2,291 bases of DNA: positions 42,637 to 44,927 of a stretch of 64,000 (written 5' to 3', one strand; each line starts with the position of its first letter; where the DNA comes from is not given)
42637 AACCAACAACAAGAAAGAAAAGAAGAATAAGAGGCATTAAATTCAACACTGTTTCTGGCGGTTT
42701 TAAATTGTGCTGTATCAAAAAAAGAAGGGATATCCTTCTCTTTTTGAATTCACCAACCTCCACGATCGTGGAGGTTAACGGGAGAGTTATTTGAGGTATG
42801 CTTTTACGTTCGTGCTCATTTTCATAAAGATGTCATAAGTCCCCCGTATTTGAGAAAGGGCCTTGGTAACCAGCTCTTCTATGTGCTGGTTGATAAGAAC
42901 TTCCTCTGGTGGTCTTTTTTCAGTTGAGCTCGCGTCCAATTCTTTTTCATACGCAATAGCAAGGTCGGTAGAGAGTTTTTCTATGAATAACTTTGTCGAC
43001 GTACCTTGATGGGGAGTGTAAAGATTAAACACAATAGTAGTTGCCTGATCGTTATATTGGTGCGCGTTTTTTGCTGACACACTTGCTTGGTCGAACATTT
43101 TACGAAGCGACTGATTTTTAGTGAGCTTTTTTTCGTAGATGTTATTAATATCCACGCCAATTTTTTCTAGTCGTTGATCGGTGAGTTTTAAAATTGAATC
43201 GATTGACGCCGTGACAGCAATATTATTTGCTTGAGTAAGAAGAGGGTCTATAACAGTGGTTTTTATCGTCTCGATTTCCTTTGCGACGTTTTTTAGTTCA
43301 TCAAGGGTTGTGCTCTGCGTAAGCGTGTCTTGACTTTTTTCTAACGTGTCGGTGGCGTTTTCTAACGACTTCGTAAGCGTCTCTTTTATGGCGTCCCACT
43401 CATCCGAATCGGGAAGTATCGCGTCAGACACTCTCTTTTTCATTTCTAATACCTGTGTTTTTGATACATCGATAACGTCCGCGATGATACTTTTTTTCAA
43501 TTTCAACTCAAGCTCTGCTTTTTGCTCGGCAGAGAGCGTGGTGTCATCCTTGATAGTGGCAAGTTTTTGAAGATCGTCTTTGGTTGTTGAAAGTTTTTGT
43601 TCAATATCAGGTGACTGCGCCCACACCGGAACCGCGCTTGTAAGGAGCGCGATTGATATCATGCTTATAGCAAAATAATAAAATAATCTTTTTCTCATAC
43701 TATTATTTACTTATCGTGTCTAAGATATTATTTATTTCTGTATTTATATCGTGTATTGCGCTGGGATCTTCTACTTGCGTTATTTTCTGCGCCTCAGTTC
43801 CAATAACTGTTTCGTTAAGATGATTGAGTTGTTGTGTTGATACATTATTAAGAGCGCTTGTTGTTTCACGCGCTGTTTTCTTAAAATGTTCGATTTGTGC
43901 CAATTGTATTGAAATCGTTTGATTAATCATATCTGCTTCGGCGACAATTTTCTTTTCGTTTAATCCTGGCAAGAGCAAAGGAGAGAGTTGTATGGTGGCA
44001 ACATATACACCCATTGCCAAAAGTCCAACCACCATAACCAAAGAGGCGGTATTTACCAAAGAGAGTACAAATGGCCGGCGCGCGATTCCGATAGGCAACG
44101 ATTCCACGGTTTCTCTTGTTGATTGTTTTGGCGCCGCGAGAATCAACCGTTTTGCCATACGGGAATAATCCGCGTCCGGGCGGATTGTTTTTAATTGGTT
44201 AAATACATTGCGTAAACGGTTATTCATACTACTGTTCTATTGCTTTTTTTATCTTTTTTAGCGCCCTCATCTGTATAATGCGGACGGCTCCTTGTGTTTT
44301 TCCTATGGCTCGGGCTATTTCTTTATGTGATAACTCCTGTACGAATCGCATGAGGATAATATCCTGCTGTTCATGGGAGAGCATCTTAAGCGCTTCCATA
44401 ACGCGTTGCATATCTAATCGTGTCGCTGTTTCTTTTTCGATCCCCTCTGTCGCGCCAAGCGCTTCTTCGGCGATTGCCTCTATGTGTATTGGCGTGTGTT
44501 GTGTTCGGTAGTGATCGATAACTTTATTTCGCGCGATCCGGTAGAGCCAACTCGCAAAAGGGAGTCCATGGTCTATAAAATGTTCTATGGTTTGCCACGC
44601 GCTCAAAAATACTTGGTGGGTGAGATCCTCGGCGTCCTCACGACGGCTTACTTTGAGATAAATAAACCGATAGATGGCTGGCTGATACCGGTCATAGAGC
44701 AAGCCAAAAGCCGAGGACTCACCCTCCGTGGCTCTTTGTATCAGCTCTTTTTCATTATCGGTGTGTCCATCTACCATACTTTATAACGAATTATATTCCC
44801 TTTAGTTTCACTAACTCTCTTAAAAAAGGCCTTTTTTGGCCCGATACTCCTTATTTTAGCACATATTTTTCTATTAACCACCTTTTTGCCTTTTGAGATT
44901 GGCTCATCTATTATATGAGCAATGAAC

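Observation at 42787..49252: Mirror-image duplicated ECF sigma / anti-sigma / secreted coiled-coil triads flanking an L,D-transpeptidase-M23 gene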

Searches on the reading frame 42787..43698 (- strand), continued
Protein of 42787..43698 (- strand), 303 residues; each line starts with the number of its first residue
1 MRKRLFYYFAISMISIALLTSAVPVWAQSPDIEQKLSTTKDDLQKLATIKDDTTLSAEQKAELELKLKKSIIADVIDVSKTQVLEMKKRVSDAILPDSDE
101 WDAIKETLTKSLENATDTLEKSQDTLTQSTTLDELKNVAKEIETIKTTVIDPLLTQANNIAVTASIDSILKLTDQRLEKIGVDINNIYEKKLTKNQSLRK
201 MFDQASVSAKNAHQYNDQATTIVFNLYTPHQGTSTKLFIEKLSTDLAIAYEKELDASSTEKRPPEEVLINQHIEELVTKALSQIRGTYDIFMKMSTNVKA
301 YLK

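Call 81: search_protein_families(library=pfam, proteins=[L023:1710-3353:-, L029:490-1971:-, L032:227-925:-, L032:1050-1652:-, L027:970-2106:-, L027:2171-3886:-, L036:2262-2636:+, L036:2664-3296:-, L032:2513-2884:+, L029:2440-2811:+], max_evalue=0.001)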
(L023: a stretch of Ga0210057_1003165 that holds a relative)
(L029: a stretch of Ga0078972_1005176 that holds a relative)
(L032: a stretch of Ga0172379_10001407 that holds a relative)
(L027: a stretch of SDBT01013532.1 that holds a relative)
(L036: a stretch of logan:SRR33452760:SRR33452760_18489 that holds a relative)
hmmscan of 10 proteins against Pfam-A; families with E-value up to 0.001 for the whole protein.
L023:1710-3353:- (547 aa): 4 families
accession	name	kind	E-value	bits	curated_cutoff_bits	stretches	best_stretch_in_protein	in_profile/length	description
PF01743.26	PolyA_pol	-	1.7e-35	122.5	23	1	74-210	1-126/126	Poly A polymerase head domain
PF12627.12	PolyA_pol_RNAbd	-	4.6e-21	74.8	22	1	237-296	1-60/64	Probable RNA and SrmB- binding site of polymerase A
PF01966.28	HD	-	6.5e-13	49.4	22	1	312-396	1-90/116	HD domain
PF13735.12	tRNA_NucTran2_2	-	4.6e-06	27.1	27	1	367-504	24-146/149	tRNA nucleotidyltransferase domain 2 putative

L029:490-1971:- (493 aa): 4 families
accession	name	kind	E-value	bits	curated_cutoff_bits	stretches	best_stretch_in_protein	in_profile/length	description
PF01743.26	PolyA_pol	-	1.9e-36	125.6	23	1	29-157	1-126/126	Poly A polymerase head domain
PF12627.12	PolyA_pol_RNAbd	-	4.4e-21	74.9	22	1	184-243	1-60/64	Probable RNA and SrmB- binding site of polymerase A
PF01966.28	HD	-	1.5e-10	41.8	22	1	259-376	1-113/116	HD domain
PF13735.12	tRNA_NucTran2_2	-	2.1e-10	41.2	27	1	315-452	25-147/149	tRNA nucleotidyltransferase domain 2 putative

L032:227-925:- (232 aa): 2 families
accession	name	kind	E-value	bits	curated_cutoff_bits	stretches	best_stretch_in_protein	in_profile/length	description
PF01471.23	PG_binding_1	-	6.7e-12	45.8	23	1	48-113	1-56/57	Putative peptidoglycan binding domain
PF16656.11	Pur_ac_phosph_N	-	1.1e-08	36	30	1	136-229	7-92/93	Purple acid Phosphatase, N-terminal domain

L032:1050-1652:- (200 aa): 3 families
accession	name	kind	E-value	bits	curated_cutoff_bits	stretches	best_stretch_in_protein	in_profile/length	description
PF08448.16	PAS_4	-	0.00013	22.5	23.1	1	42-114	2-73/110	PAS fold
PF13188.13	PAS_8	-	0.00017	21.8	21.8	1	37-75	3-39/65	PAS domain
PF13426.13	PAS_9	-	0.00094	19.9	27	0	46-108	2-59/103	PAS domain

L027:970-2106:- (378 aa): 0 families

L027:2171-3886:- (571 aa): 4 families
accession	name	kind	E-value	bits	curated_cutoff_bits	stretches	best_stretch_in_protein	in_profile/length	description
PF01743.26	PolyA_pol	-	1.6e-38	132.3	23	1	108-234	1-126/126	Poly A polymerase head domain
PF12627.12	PolyA_pol_RNAbd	-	3e-20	72.2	22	1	261-321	1-61/64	Probable RNA and SrmB- binding site of polymerase A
PF01966.28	HD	-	3.4e-10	40.7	22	1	336-421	1-91/116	HD domain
PF13735.12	tRNA_NucTran2_2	-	0.00032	21.1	27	0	475-528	92-146/149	tRNA nucleotidyltransferase domain 2 putative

L036:2262-2636:+ (124 aa): 1 family
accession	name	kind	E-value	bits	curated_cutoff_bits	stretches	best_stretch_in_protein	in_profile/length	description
PF01258.23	zf-dskA_traR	-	9.6e-05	22.7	24.9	1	91-119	1-28/36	Prokaryotic dksA/traR C4-type zinc finger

L036:2664-3296:- (210 aa): 0 families

L032:2513-2884:+ (123 aa): 0 families

L029:2440-2811:+ (123 aa): 0 families

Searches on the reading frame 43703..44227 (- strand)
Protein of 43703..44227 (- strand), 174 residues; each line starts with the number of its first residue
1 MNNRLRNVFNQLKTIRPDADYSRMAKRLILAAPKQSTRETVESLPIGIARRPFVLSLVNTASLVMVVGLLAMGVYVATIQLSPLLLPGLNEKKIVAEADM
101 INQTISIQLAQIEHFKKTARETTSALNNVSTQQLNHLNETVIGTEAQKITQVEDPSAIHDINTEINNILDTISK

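Call 3: search_protein_families(library=pfam, proteins=[window:43703-44227:-], max_evalue=1)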
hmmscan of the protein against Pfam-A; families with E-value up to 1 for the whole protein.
window:43703-44227:- (174 aa): 2 families
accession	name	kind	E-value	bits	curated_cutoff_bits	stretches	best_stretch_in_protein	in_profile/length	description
PF16712.10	SCAB_CC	-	0.0024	18.1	25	1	92-172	75-154/168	Coiled-coil regions of plant-specific actin-binding protein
PF17541.7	TssC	-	0.091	12.1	25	1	92-171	77-154/430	Type VI secretion system, TssC, VipB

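Call 4: search_protein_families(library=ncbifam, proteins=[window:43703-44227:-], max_evalue=1)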
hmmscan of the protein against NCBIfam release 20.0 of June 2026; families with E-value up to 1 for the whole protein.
window:43703-44227:- (174 aa): 0 families

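Call 63: search_solved_structures(query=A6, max_evalue=10)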
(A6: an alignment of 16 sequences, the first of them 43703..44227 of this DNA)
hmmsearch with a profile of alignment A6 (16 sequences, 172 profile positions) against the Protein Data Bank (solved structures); distinct sequences matched with E-value up to 10: 1.
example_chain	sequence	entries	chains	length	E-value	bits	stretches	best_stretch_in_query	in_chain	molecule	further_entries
4dxw_A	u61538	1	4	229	2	11.2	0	58-86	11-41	Ion transport protein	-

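Call 64: search_protein_families(library=pfam, alignment_id=A6, max_evalue=1)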
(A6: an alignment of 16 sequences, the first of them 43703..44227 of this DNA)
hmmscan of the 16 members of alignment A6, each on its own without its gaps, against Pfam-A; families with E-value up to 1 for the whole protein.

A. member 1, window:43703-44227:- (174 aa): 2 families
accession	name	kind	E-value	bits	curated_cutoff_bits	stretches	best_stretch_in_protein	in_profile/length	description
PF16712.10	SCAB_CC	-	0.0024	18.1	25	1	92-172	75-154/168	Coiled-coil regions of plant-specific actin-binding protein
PF17541.7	TssC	-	0.091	12.1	25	1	92-171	77-154/430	Type VI secretion system, TssC, VipB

B. families by the number of members that match (of 16 scanned): 19 families
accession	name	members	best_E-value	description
PF16712.10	SCAB_CC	1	0.0024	Coiled-coil regions of plant-specific actin-binding protein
PF12181.14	MogR_DNAbind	1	0.028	DNA binding domain of the motility gene repressor (MogR)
PF17651.6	Raco_middle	1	0.028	RACo middle region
PF15005.11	IZUMO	1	0.029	Izumo sperm-egg fusion, Ig domain-associated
PF04262.19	Glu_cys_ligase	1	0.041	Glutamate-cysteine ligase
PF22735.1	NNH3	1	0.061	NACHT N-terminal Helical domain 3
PF17541.7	TssC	1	0.091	Type VI secretion system, TssC, VipB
PF18076.6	FGAR-AT_N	1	0.096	Formylglycinamide ribonucleotide amidotransferase N-terminal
PF05778.17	Apo-CIII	1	0.099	Apolipoprotein CIII (Apo-CIII)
PF05360.19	YiaAB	1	0.1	yiaA/B two helix domain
PF22424.2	HK620_9_C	1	0.12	HK620, Tail spike protein, C-terminal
PF18910.5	DUF5665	1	0.14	Domain of unknown function (DUF5665)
PF11116.13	DUF2624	1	0.15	Protein of unknown function (DUF2624)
PF19551.4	DUF6074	1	0.18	Family of unknown function (DUF6074)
PF10114.15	PocR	1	0.2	Sensory domain found in PocR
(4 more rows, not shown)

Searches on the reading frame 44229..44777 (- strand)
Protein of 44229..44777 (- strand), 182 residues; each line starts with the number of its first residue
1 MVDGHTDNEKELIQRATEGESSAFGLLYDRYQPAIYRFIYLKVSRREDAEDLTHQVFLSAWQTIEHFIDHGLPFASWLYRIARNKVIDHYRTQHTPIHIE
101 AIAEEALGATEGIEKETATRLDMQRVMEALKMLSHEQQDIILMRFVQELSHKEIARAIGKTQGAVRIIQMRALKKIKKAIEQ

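Call 3: search_protein_families(library=pfam, proteins=[window:44229-44777:-], max_evalue=1)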
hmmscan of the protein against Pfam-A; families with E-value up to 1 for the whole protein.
window:44229-44777:- (182 aa): 10 families
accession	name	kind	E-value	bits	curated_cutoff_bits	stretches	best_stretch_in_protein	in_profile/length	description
PF04542.20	Sigma70_r2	-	1.3e-18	66.9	24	1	27-93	1-68/71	Sigma-70 region 2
PF04545.22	Sigma70_r4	-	3.4e-13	49.3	24.1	1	129-178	1-50/50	Sigma-70, region 4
PF08281.18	Sigma70_r4_2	-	1.3e-11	44.4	25.7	1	124-176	2-54/54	Sigma-70, region 4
PF07638.17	Sigma70_ECF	-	1.3e-06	28.9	21.1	1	11-165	6-168/185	ECF sigma factor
PF06530.18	Phage_antitermQ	-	0.0065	16.8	26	1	124-170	54-100/118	Phage antitermination protein Q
PF12645.13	HTH_16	-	0.0073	16.8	22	1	11-40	2-31/65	Helix-turn-helix domain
PF03444.21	HrcA_DNA-bdg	-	0.0077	16.3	21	1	150-176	25-50/79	Winged helix-turn-helix transcription repressor, HrcA DNA-binding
PF19889.5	DUF6362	-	0.022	15.6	31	1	122-176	45-98/98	Domain of unknown function (DUF6362)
PF14748.11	P5CR_dimer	-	0.092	13.5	25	1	99-139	22-60/105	Pyrroline-5-carboxylate reductase dimerisation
PF13545.12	HTH_Crp_2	-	0.095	13.1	27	0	124-161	1-35/70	Crp-like helix-turn-helix domain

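Call 4: search_protein_families(library=ncbifam, proteins=[window:44229-44777:-], max_evalue=1)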
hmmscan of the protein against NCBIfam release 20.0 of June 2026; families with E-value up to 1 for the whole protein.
window:44229-44777:- (182 aa): 125 families (the best 25 are shown)
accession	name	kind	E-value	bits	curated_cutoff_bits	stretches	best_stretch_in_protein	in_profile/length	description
TIGR02952.1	Sig70_famx2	equivalog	3.2e-43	147.5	206.45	1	12-178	1-168/170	ECF subfamily RNA polymerase sigma factor, BldN family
NF007230.0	PRK09648.1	subfamily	1.2e-31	109.9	209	1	9-182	13-191/195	RNA polymerase sigma factor ShbA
TIGR02937.1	sigma70-ECF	superfamily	7.7e-30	103.7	42.9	1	23-179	2-164/165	sigma-70 family RNA polymerase sigma factor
NF009166.1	PRK12513.1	equivalog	3.5e-28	98.6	206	1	5-180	5-186/193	RNA polymerase sigma factor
NF007220.0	PRK09639.1-5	equivalog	8.1e-26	90.9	260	1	23-182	4-166/181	RNA polymerase sigma factor SigX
TIGR02985.1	Sig70_bacteroi1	subfamily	6.3e-25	88.3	126.4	1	23-180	2-162/162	RNA polymerase sigma-70 factor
NF004113.0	PRK05602.1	equivalog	3.7e-24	85.5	208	1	4-181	27-202/211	RNA polymerase sigma factor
NF009172.0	PRK12519.1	subfamily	8e-24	84.2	222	1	7-180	14-189/194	RNA polymerase sigma factor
TIGR02950.1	SigM_subfam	subfamily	3.1e-23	82.4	147.95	1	27-180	5-158/159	RNA polymerase sigma factor, SigM family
NF009171.0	PRK12518.1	equivalog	5.4e-23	81.8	208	1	7-180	12-184/191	RNA polymerase sigma factor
NF058625.1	sigma_PG0214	equivalog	4.8e-22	78.5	130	1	29-181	11-162/170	GFO_1088 family ECF-type sigma factor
TIGR02989.1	Sig-70_gvs1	subfamily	1.4e-21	77.1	124.55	1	23-177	2-155/158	RNA polymerase sigma-70 factor, Rhodopirellula/Verrucomicrobium family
NF007216.0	PRK09638.1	equivalog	2.2e-20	73.1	194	1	7-182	3-176/180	RNA polymerase sigma factor SigY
NF007223.0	PRK09641.1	equivalog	3.3e-20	72.7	209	1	10-179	6-183/187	RNA polymerase sigma factor SigW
NF007227.0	PRK09645.1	subfamily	4.6e-20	72.2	202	1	15-181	6-171/177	sigma-70 family RNA polymerase sigma factor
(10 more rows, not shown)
